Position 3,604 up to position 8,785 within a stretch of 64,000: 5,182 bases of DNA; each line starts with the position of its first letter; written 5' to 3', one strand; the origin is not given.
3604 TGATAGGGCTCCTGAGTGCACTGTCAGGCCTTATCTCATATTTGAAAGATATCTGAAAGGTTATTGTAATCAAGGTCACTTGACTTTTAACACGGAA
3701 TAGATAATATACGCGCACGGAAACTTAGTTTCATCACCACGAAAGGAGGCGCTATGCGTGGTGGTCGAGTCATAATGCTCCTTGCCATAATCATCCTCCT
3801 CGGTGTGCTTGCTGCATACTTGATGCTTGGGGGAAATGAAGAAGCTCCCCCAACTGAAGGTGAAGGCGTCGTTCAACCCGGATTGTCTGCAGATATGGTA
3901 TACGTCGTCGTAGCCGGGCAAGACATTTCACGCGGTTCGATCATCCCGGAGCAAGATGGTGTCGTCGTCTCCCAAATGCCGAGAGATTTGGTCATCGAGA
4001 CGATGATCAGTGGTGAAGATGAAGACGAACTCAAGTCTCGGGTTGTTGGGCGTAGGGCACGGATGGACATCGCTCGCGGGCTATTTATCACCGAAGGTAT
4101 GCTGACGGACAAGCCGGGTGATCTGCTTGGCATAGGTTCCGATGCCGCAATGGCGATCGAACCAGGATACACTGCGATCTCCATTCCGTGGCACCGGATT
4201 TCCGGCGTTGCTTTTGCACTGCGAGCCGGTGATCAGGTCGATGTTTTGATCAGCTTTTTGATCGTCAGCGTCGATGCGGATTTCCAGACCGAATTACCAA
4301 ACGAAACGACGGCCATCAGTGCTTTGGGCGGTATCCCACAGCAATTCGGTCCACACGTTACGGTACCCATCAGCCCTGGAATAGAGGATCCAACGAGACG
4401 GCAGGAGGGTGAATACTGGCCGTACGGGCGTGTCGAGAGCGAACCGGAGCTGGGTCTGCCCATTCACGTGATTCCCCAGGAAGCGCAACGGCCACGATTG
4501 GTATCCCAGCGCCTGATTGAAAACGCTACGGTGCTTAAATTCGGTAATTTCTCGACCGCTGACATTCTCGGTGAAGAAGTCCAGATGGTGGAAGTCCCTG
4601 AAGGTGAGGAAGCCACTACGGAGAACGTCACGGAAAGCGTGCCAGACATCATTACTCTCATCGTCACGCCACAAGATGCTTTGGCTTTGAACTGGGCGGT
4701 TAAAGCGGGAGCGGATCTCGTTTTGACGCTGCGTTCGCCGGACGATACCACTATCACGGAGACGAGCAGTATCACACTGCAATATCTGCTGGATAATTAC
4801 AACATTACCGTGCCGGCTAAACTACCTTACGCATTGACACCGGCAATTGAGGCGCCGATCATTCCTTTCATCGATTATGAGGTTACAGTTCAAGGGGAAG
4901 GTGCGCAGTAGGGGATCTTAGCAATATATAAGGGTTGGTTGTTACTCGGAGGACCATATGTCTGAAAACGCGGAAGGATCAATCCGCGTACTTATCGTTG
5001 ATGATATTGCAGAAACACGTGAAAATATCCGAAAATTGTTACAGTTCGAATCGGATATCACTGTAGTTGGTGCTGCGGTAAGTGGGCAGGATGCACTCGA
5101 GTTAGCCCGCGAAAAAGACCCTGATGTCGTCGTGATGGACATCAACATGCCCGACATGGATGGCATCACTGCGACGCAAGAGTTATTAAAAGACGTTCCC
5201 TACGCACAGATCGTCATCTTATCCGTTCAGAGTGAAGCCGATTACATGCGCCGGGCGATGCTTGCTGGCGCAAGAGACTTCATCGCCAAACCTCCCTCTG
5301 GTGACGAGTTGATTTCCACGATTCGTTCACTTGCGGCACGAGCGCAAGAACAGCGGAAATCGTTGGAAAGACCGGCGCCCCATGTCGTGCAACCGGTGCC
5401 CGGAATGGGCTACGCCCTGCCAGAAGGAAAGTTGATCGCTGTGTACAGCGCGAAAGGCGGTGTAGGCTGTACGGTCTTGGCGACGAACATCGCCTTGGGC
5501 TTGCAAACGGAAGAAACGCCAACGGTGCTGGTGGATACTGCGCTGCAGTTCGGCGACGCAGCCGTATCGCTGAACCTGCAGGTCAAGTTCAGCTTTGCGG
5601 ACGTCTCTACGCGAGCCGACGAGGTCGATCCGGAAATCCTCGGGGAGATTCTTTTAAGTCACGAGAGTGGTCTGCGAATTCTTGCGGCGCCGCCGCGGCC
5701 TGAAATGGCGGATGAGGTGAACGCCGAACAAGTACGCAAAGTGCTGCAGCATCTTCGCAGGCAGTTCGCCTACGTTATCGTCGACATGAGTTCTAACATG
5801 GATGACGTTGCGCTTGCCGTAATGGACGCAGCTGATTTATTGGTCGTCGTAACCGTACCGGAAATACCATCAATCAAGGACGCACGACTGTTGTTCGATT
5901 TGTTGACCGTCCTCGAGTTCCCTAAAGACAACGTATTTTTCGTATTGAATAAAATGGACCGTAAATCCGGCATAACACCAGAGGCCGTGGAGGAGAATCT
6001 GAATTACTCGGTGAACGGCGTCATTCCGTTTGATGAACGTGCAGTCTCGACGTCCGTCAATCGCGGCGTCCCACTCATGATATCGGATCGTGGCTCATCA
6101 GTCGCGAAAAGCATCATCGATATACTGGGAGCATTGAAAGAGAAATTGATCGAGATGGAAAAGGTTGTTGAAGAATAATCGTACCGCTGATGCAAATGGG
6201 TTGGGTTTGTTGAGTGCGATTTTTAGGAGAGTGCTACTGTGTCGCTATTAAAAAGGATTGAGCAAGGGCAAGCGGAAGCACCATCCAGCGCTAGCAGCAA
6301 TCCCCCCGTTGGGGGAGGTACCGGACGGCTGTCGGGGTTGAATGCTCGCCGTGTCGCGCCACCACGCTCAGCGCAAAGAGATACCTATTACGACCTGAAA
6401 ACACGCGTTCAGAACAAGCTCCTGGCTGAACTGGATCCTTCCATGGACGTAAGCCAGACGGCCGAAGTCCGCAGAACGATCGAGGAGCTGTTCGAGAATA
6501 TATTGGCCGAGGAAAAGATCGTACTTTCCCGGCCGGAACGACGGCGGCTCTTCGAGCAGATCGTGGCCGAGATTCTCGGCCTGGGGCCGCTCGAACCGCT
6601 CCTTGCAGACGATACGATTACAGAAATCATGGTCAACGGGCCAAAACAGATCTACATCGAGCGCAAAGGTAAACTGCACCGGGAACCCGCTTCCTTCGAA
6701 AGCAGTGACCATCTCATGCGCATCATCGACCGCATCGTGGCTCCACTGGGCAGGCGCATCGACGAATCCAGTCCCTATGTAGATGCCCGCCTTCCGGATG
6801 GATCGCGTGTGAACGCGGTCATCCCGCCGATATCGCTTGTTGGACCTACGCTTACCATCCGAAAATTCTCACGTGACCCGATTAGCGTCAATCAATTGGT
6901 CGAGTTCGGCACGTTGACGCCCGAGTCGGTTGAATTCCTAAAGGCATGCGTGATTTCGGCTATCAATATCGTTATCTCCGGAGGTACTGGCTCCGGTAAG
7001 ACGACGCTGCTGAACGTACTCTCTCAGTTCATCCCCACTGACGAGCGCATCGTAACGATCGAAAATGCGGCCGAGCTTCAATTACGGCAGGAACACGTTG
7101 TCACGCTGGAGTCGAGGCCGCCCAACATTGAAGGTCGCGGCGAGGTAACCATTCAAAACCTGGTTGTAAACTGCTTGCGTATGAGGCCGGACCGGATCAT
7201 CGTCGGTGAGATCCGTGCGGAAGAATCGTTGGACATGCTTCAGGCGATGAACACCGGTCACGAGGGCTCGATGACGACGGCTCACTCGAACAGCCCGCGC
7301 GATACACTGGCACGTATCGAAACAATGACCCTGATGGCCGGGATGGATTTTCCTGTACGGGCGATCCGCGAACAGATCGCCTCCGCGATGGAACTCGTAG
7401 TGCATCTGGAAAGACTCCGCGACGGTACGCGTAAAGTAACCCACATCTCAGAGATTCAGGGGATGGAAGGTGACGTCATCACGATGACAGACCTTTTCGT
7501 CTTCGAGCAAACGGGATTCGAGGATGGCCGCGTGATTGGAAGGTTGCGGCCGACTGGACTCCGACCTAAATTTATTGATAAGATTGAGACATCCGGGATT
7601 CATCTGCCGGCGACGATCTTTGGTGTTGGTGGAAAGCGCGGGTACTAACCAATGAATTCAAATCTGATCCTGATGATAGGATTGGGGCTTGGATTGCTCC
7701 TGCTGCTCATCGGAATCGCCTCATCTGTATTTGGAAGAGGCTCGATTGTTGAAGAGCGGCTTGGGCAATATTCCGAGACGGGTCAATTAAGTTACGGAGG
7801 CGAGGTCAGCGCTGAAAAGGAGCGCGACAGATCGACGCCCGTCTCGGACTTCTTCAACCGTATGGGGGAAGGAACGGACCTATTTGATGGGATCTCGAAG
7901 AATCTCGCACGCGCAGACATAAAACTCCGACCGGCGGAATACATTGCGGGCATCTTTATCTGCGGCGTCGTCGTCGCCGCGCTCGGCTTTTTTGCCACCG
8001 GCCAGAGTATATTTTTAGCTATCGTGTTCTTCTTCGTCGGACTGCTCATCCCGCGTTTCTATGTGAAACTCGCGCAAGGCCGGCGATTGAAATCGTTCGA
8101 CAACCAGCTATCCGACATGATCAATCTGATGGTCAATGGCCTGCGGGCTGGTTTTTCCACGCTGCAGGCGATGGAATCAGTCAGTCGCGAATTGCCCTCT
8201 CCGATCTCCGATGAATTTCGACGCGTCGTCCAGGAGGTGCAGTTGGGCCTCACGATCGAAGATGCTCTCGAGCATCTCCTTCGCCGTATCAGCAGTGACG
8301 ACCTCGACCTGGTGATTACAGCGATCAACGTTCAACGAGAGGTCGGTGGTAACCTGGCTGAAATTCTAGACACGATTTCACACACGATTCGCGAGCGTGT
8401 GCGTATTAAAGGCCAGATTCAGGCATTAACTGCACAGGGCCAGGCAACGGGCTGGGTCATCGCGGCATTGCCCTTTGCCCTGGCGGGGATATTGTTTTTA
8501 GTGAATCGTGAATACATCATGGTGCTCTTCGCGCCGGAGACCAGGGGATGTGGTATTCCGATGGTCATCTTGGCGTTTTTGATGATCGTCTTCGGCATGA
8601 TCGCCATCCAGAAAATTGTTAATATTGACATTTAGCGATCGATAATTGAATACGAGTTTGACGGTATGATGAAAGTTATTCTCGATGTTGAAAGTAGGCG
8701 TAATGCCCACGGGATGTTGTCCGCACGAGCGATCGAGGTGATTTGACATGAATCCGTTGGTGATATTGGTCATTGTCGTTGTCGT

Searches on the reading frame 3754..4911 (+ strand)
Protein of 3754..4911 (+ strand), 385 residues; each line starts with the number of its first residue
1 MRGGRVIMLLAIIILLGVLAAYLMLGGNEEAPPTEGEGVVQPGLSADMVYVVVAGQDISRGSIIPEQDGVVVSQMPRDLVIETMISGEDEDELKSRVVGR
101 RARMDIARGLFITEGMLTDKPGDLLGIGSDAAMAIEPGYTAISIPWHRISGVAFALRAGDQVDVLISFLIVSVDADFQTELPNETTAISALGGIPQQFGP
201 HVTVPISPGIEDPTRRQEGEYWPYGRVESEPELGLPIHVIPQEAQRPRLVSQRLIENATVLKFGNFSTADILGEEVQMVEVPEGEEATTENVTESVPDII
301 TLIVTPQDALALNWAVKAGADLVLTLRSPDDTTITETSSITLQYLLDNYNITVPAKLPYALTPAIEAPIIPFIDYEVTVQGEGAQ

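Call 36: search_protein_families(library=pfam, proteins=[window:3754-4911:+], max_evalue=0.00001)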
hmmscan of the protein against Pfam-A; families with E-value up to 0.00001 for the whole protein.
window:3754-4911:+ (385 aa): 2 families
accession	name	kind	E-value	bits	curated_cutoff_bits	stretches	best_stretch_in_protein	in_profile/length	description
PF16976.10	RcpC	-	8.8e-11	42.2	28.8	0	132-173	4-40/114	Flp pilus assembly protein RcpC/CpaB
PF08666.17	SAF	-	6.7e-07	30.2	21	1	51-117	3-62/63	SAF domain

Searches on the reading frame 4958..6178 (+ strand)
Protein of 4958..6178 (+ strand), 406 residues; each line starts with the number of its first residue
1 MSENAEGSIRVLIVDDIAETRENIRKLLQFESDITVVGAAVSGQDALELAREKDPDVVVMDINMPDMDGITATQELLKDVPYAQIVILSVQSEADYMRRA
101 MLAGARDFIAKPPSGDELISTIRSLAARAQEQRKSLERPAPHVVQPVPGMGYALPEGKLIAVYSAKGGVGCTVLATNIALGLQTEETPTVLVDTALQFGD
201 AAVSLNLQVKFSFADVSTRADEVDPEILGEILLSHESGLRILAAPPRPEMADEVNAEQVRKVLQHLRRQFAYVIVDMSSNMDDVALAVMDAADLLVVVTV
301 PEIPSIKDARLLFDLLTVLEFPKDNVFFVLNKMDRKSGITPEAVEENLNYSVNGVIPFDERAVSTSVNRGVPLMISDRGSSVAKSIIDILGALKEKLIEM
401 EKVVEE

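Call 36: search_protein_families(library=pfam, proteins=[window:4958-6178:+], max_evalue=0.00001)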
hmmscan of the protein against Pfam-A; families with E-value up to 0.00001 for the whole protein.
window:4958-6178:+ (406 aa): 4 families
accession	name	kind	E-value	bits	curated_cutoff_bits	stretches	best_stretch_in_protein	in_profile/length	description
PF00072.30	Response_reg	-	3e-28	98.7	30.2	1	11-122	1-110/111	Response regulator receiver domain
PF10609.15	ParA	-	9.3e-10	38.8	27.1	0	158-195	4-41/246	NUBPL iron-transfer P-loop NTPase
PF13614.12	AAA_31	-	2.6e-08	34.5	27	1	158-312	2-160/177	AAA domain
PF01656.29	CbiA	-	6e-07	29.9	25.4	1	160-371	1-123/125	CobQ/CobB/MinD/ParA nucleotide binding domain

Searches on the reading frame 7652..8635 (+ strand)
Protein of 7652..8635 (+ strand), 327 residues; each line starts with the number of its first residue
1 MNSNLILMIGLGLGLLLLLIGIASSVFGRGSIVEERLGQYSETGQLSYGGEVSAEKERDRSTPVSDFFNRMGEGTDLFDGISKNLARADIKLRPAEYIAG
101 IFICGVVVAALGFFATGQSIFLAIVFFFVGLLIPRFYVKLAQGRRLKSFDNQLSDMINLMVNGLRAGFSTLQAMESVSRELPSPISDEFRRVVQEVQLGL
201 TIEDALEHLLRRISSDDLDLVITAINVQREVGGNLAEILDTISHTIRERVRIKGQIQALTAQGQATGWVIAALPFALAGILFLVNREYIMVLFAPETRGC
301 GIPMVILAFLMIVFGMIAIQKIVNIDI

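Call 36: search_protein_families(library=pfam, proteins=[window:7652-8635:+], max_evalue=0.00001)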
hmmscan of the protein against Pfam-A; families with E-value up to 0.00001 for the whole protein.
window:7652-8635:+ (327 aa): 1 family
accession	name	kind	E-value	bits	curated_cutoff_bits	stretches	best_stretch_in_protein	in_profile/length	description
PF00482.28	T2SSF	-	1.1e-21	77.5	25.2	1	157-281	2-123/125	Type II secretion system (T2SS), protein F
